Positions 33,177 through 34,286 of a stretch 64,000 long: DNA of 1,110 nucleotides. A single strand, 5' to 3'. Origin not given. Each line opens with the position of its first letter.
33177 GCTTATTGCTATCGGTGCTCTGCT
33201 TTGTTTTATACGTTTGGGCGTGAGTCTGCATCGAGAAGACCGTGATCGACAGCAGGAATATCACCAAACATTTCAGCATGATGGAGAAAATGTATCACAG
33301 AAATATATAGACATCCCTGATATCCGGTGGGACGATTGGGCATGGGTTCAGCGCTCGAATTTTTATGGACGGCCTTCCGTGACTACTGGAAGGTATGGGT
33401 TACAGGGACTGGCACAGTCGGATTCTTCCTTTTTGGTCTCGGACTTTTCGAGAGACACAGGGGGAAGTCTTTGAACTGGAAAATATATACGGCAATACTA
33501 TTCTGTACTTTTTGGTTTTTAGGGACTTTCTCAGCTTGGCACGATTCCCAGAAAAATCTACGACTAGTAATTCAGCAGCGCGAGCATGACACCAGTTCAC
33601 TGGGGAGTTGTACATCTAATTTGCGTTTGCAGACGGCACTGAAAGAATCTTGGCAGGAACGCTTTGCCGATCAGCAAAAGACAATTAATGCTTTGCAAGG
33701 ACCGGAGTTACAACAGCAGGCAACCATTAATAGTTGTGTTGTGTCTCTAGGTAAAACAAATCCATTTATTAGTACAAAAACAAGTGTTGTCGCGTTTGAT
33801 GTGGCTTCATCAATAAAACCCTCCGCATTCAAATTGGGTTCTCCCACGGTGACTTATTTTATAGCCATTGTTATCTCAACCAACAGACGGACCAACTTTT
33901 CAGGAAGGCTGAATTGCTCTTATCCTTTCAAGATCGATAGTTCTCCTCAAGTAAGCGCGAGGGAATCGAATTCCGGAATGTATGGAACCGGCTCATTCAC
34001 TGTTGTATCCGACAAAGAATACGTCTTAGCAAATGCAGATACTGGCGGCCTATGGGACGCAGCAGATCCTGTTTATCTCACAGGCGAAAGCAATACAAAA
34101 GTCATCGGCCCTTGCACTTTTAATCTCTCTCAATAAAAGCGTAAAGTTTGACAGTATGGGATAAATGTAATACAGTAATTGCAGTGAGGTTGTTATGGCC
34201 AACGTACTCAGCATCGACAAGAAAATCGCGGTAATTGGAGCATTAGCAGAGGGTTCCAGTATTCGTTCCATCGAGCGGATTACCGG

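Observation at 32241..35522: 3.27-kb IS1-family element with perfect 17-bp terminal IRs, an 8-9 bp target duplication and four passenger ORFs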

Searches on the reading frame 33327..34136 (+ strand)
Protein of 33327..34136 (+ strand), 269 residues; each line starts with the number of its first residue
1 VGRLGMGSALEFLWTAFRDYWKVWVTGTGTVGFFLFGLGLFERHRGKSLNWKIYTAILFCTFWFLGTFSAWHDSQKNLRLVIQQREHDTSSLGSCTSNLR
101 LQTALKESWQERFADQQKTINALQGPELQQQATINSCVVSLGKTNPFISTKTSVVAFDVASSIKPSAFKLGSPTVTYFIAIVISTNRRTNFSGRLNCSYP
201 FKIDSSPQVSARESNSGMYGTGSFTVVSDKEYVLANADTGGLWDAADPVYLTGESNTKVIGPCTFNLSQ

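Call 6: search_protein_families(library=pfam, proteins=[window:33327-34136:+], max_evalue=0.01)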
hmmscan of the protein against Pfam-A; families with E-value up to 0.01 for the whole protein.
window:33327-34136:+ (269 aa): 0 families

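Call 9: search_protein_families(library=ncbifam, proteins=[window:33327-34136:+], max_evalue=0.01)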
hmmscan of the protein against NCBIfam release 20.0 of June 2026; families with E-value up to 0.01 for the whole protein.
window:33327-34136:+ (269 aa): 0 families

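Call 59: search_protein_families(library=padloc, proteins=[window:33327-34136:+], max_evalue=0.1)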
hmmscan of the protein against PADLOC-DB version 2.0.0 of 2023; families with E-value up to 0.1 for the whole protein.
window:33327-34136:+ (269 aa): 0 families

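Call 66: search_protein_representatives(protein=window:33342-34133:+)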
Query: 264 residues. Proteins with E-value up to 0.001 (for the whole library): 142; up to 1e-10: 84; up to 1e-30: 22. The best 142 are listed.
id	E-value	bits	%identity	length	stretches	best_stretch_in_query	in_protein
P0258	1.0e-80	287.2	64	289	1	6-207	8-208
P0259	1.1e-77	277.2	51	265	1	3-260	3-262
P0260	6.7e-67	241.9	54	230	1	27-264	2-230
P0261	2.8e-59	216.9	49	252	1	3-244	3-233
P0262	8.1e-57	208.9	61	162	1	3-151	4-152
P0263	1.6e-52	194.8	44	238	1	63-264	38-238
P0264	2.4e-49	184.4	52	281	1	80-264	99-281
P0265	7.1e-47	176.3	41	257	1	3-261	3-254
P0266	3.2e-46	174.2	38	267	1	3-261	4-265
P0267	2.8e-42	161.2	46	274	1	1-197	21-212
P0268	3.0e-42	161.1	37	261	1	7-261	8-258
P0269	3.8e-42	160.8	39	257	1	4-260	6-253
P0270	7.0e-38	146.8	39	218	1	49-261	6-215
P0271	2.2e-35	138.6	39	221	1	41-260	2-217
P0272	7.3e-35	136.9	41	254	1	5-204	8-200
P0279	5.1e-31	124.3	36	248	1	1-262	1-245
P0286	1.0e-28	116.8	31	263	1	11-262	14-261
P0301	7.5e-24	100.8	28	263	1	6-261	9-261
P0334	4.4e-12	62.3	25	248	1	7-260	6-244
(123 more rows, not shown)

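Call 67: search_protein_families(library=pfam, proteins=[P0258, P0259, P0261, P0265, P0266, P0268, P0279, P0286, P0301, P0334], max_evalue=0.01)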
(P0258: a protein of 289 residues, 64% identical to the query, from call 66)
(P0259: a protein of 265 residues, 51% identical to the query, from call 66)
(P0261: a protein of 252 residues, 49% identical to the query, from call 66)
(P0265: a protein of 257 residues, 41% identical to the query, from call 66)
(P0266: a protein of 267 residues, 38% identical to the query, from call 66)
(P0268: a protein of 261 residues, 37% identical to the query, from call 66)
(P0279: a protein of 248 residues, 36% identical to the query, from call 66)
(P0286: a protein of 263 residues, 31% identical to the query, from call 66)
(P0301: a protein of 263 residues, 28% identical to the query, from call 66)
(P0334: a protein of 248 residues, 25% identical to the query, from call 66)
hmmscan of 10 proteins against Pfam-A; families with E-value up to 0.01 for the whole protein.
P0258 (289 aa): 0 families

P0259 (265 aa): 0 families

P0261 (252 aa): 0 families

P0265 (257 aa): 0 families

P0266 (267 aa): 1 family
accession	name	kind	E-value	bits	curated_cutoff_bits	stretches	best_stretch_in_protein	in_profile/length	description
PF01601.21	CoV_S2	-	0.00042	19.5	40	1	105-160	215-270/521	Coronavirus spike glycoprotein S2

P0268 (261 aa): 1 family
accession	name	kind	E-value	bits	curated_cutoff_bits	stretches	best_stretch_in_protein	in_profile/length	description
PF13567.11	DUF4131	-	0.0056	16.8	31.6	1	19-75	5-56/165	Domain of unknown function (DUF4131)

P0279 (248 aa): 0 families

P0286 (263 aa): 0 families

P0301 (263 aa): 0 families

P0334 (248 aa): 1 family
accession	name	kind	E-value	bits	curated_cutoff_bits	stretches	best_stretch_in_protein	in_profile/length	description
PF11544.13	Spc42p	-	0.006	16.9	25.6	0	99-136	4-41/75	Spindle pole body component Spc42p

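Call 68: find_encoding_contigs(protein=P0259, flank=5000, max_places=4)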
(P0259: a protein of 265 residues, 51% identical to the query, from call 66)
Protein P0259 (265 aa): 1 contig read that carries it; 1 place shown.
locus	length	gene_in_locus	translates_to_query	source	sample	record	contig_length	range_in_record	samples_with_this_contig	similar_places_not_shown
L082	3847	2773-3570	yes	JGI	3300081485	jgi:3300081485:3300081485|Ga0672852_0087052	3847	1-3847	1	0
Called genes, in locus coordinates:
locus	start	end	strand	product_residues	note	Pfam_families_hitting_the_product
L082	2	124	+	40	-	?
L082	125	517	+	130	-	PF05610:DUF779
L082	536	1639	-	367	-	PF01300:Sua5_yciO_yrdC, PF03481:Sua5_C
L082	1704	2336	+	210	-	PF01928:CYTH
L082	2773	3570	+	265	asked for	-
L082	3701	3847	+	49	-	?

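Call 84: search_protein_families(library=pfam, alignment_id=A4, max_evalue=0.001)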
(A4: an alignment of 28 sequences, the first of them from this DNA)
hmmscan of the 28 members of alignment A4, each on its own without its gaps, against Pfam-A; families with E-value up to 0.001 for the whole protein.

A. member 1, seq(269 aa): 0 families

B. families by the number of members that match (of 28 scanned): 9 families
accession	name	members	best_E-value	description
PF10711.15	DUF2513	1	1.8e-21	Hypothetical protein (DUF2513)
PF24838.2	8xMP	1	4.5e-21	Octameric membrane protein family (8xMP)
PF04607.23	RelA_SpoT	1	2.9e-18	Region found in RelA / SpoT proteins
PF10061.14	DUF2299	1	8.5e-08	Uncharacterized conserved protein (DUF2299)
PF13392.12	HNH_3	1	1.6e-05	HNH endonuclease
PF01844.29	HNH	1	5.1e-05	HNH endonuclease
PF13391.12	HNH_2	1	0.00029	HNH endonuclease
PF13783.11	DUF4177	1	0.00057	Domain of unknown function (DUF4177)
PF08274.17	Zn_Ribbon_YjdM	1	0.00091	PhnA Zinc-Ribbon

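Call 85: search_protein_families(library=phrogs, proteins=[window:33342-34136:+], max_evalue=0.01)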
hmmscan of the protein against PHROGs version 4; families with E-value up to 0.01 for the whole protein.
window:33342-34136:+ (264 aa): 0 families

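Call 88: find_related_loci(query=window:33342-34133:+, collection=metagenome_contigs, flank=4000)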
Query window:33342-34133:+ (264 aa) in metagenome_contigs; peptide patterns used: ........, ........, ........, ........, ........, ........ (x = any residue, [..] = any of these).
112 stretches matched a pattern; 3 encode a relative of the query (tblastn E <= 1e-3); 3 distinct loci.
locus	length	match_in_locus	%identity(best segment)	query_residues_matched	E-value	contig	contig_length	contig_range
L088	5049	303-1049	44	3-260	3e-66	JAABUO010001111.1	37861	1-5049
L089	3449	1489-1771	70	18-112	1e-35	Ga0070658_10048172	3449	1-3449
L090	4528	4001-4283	70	18-112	2e-35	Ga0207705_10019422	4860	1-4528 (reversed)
